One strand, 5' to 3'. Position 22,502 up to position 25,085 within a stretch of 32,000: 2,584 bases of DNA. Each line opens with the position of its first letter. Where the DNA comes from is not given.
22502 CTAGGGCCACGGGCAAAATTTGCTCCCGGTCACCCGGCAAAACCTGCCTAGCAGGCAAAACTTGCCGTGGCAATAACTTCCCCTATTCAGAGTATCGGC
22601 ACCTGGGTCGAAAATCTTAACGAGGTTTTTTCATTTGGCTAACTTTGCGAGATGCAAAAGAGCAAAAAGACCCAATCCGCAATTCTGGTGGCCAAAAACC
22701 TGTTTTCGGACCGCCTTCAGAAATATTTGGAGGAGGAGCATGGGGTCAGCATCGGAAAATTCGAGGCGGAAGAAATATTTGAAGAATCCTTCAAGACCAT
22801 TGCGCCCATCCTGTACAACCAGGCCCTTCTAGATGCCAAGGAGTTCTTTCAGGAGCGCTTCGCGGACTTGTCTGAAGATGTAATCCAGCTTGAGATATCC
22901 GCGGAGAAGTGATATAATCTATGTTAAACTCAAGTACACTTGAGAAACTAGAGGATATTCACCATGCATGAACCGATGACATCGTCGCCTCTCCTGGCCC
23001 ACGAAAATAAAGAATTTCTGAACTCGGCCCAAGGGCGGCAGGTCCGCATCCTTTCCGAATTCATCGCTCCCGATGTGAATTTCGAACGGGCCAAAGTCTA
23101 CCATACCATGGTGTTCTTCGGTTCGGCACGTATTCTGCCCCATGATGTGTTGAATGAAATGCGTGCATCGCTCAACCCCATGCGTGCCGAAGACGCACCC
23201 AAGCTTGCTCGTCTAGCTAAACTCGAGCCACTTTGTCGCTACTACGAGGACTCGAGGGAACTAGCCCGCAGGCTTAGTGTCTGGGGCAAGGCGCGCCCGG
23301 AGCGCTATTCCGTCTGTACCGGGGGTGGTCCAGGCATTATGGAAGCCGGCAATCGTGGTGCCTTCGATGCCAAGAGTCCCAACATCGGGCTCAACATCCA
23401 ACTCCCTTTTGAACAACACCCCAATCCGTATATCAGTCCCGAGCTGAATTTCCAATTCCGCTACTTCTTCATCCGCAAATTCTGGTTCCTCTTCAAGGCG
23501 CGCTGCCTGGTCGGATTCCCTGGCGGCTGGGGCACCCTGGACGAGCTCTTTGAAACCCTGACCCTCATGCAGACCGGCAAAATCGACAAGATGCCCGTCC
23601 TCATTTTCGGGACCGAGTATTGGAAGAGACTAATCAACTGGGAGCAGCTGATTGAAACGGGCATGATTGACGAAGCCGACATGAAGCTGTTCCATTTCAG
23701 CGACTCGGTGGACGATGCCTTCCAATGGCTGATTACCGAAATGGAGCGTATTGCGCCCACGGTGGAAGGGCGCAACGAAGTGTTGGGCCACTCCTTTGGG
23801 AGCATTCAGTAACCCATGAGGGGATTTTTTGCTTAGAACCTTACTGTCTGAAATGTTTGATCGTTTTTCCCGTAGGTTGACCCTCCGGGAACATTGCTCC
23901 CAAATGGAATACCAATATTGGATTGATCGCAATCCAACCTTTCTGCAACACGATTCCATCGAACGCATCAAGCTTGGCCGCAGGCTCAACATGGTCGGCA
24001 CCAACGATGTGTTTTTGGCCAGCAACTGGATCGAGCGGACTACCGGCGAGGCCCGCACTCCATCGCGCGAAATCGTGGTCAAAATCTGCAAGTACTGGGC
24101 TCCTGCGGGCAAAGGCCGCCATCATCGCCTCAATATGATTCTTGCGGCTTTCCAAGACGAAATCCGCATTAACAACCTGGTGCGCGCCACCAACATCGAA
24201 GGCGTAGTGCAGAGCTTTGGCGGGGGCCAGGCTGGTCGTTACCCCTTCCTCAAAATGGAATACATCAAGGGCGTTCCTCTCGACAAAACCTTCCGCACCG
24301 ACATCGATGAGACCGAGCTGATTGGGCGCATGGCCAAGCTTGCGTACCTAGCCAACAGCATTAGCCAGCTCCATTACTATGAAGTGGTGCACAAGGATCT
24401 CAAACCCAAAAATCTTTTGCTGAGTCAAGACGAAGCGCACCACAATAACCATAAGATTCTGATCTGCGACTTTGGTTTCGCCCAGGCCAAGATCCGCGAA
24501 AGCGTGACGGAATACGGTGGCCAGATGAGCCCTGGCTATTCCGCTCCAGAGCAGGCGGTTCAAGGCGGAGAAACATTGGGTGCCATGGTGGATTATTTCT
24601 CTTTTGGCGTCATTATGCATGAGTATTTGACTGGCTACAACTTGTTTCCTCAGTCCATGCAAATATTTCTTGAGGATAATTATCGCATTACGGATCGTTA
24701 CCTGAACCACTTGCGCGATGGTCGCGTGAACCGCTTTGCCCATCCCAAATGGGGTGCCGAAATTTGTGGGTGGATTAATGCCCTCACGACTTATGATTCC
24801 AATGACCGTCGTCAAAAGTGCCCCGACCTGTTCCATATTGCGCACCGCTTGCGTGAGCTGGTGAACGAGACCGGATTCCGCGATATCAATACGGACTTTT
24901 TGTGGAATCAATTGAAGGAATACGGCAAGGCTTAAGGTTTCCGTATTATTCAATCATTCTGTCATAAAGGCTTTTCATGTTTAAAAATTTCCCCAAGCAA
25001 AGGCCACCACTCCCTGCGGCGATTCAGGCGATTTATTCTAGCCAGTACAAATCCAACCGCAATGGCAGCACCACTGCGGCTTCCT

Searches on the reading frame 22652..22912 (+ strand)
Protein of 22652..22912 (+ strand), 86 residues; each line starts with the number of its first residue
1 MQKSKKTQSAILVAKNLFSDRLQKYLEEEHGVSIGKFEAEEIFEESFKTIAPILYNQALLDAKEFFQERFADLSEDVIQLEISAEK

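Call 15: search_protein_families(library=pfam, proteins=[window:22652-22912:+], max_evalue=0.001)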
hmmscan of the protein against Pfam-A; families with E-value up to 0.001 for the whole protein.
window:22652-22912:+ (86 aa): 1 family
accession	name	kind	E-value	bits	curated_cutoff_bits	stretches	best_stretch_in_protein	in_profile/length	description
PF09932.14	DUF2164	-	3.6e-18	65.8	27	1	17-81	10-74/74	Uncharacterized conserved protein (DUF2164)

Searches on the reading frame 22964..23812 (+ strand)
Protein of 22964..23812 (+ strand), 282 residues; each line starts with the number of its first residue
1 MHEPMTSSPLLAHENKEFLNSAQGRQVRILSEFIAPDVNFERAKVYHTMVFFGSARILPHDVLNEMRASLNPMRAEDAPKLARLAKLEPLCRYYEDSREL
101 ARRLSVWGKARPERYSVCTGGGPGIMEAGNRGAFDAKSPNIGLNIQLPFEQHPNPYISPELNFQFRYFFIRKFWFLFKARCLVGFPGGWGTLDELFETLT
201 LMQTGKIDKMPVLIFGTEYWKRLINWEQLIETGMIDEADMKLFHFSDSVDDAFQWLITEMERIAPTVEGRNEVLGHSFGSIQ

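Call 5: search_protein_families(library=pfam, proteins=[window:22964-23812:+], max_evalue=0.01)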
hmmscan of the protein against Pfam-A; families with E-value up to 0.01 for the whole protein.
window:22964-23812:+ (282 aa): 2 families
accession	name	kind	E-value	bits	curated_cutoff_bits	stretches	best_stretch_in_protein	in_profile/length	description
PF03641.19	Lysine_decarbox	-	1.3e-26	93.8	27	1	126-254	1-129/131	Possible lysine decarboxylase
PF18306.6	LDcluster4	-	0.0002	21.5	26.3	1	113-199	31-114/151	SLOG cluster4 family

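Call 6: search_protein_families(library=ncbifam, proteins=[window:22964-23812:+], max_evalue=0.01)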
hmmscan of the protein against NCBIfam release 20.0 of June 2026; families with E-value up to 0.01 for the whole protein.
window:22964-23812:+ (282 aa): 4 families
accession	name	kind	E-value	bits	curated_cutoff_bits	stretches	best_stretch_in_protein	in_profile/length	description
TIGR00730.1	TIGR00730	subfamily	2.5e-25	89.2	96.35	1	115-253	33-172/178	TIGR00730 family Rossman fold protein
NF058542.1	CtkRMPhLog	equivalog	6.6e-08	32.7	300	1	178-254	96-173/177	cytokinin riboside 5'-monophosphate phosphoribohydrolase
TIGR00725.1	TIGR00725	hypoth_equivalog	0.00024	20.6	106.9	1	115-202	32-115/159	TIGR00725 family protein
NF038390.1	Nsidase_PpnN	equivalog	0.00026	19.8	450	0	177-238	244-308/450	nucleotide 5'-monophosphate nucleosidase PpnN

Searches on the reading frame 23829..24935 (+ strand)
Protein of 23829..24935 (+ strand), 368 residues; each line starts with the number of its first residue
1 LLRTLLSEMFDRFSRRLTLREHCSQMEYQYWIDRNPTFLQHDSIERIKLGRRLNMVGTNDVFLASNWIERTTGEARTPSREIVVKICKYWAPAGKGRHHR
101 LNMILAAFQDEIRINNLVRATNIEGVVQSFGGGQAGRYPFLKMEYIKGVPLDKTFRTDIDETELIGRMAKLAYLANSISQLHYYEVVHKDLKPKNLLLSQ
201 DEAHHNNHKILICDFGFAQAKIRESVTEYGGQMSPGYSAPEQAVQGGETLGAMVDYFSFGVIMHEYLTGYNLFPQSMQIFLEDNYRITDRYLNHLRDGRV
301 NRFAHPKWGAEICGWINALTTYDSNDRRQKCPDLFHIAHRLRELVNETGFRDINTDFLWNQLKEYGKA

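Call 5: search_protein_families(library=pfam, proteins=[window:23829-24935:+], max_evalue=0.01)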
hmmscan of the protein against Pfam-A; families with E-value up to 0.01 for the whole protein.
window:23829-24935:+ (368 aa): 4 families
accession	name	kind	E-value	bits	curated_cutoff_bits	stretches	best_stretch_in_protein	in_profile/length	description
PF00069.31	Pkinase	-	3.2e-23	82.9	31.7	1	106-278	43-202/263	Protein kinase domain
PF07714.23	PK_Tyr_Ser-Thr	-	4.7e-15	56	23.1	1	107-271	47-203/258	Protein tyrosine and serine/threonine kinase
PF03109.22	ABC1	-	5e-05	23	22.9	1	140-220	144-216/244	ABC1 atypical kinase-like domain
PF06293.20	Kdo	-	5.8e-05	23.1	21.3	1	166-223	119-174/207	Lipopolysaccharide kinase (Kdo/WaaP) family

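Call 6: search_protein_families(library=ncbifam, proteins=[window:23829-24935:+], max_evalue=0.01)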
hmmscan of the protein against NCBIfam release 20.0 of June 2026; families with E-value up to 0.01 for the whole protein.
window:23829-24935:+ (368 aa): 16 families
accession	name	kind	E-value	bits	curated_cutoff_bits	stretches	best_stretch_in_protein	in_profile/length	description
NF033483.0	PknB_PASTA_kin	equivalog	5.6e-19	68.6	450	1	125-270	68-205/563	Stk1 family PASTA domain-containing Ser/Thr kinase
NF047741.1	antiphage_MADS6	equivalog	1.3e-13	50.4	460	1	117-333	252-452/612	methylation-associated defense system protein kinase MAD6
NF038150.1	lanthi_synth_IV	equivalog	1e-12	47.3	650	1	138-271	267-394/851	class IV lanthionine synthetase LanL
TIGR03903.1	TOMM_kin_cyc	equivalog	1.3e-11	43.1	705.75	1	105-270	22-186/1267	TOMM system kinase/cyclase fusion protein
NF052427.1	StpK7MSMEG_1200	equivalog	2.3e-07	29.7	900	1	125-274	68-210/601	serine/threonine protein kinase StpK7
NF043056.1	T4SS_LegK1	equivalog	3.1e-07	29.4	550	1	115-263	130-280/516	Dot/Icm T4SS effector kinase LegK1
TIGR03724.2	arch_bud32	equivalog_domain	6.6e-07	29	125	1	141-221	70-134/193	KEOPS complex kinase/ATPase Bud32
NF038151.1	lanthi_synth_III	equivalog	1.8e-06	26.6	575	1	117-266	277-422/833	class III lanthionine synthetase LanKC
NF011460.0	PRK14879.1-1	equivalog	3.7e-05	23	199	1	141-219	88-158/232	Kae1-associated kinase Bud32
NF011462.0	PRK14879.1-3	equivalog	0.00012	21.9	174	1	141-219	69-129/192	Kae1-associated kinase Bud32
NF058632.1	SerThrKinPrkT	equivalog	0.00016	20.8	280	1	135-237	91-183/322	serine/threonine protein kinase PrkT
NF007174.0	PRK09605.1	equivalog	0.00023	19.8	447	1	141-221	413-476/535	bifunctional N(6)-L-threonylcarbamoyladenine synthase/serine/threonine protein kinase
NF033442.0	BREX_PglW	equivalog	0.00023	19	990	1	173-224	320-666/1391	BREX system serine/threonine kinase PglW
NF053615.1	SerThrKinAfsKStmc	equivalog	0.00083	18.1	1300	1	172-270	119-210/809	protein serine/threonine kinase AfsK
NF002475.0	PRK01723.1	equivalog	0.0011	18.1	142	1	171-219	149-191/241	3-deoxy-D-manno-octulosonic acid kinase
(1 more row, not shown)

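Call 58: search_solved_structures(query=window:23829-24935:+, max_evalue=1e-8)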
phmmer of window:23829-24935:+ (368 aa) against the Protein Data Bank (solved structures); distinct sequences matched with E-value up to 1e-8: 84 (the best 60 are shown).
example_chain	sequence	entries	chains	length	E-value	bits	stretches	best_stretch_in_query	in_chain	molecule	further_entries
4jg8_A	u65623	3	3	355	1.6e-13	54.1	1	134-275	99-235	Ribosomal protein S6 kinase alpha-3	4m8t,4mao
8xey_A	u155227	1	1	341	9.9e-13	51.5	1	135-275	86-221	Ribosomal protein S6 kinase alpha-3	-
2qr7_A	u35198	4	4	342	9.9e-13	51.5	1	135-275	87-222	Ribosomal protein S6 kinase alpha-3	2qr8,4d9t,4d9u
4jg6_A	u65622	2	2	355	1e-12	51.4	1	135-275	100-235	Ribosomal protein S6 kinase alpha-3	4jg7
5o1s_A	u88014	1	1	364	1.1e-12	51.3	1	135-275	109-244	Ribosomal protein S6 kinase alpha-3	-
8omv_A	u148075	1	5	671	1.9e-11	47.3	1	116-276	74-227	Inhibitor of nuclear factor kappa-B kinase subunit beta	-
4e3c_A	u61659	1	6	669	1.9e-11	47.3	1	116-276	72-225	Inhibitor of nuclear factor kappa-B kinase subunit beta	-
8p5g_A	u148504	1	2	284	4.3e-11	46.1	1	122-286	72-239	Serine/threonine-protein kinase ULK1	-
9f32_A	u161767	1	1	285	4.4e-11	46.1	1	122-286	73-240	Serine/threonine-protein kinase ULK1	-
8p5h_A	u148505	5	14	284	4.6e-11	46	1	122-286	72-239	Serine/threonine-protein kinase ULK1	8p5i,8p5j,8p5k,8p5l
6mnh_A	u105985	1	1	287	4.7e-11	46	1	122-286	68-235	Serine/threonine-protein kinase ULK1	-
8sv9_A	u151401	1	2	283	4.8e-11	46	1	122-286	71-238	Serine/threonine-protein kinase ULK1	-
4wno_A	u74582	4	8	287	4.8e-11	46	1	123-286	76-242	Serine/threonine-protein kinase ULK1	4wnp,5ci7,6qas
9se8_A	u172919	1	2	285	4.8e-11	45.9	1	123-286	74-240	Serine/threonine-protein kinase ULK1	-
9eed_A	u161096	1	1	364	5.4e-11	45.8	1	132-269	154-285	Kinase domain protein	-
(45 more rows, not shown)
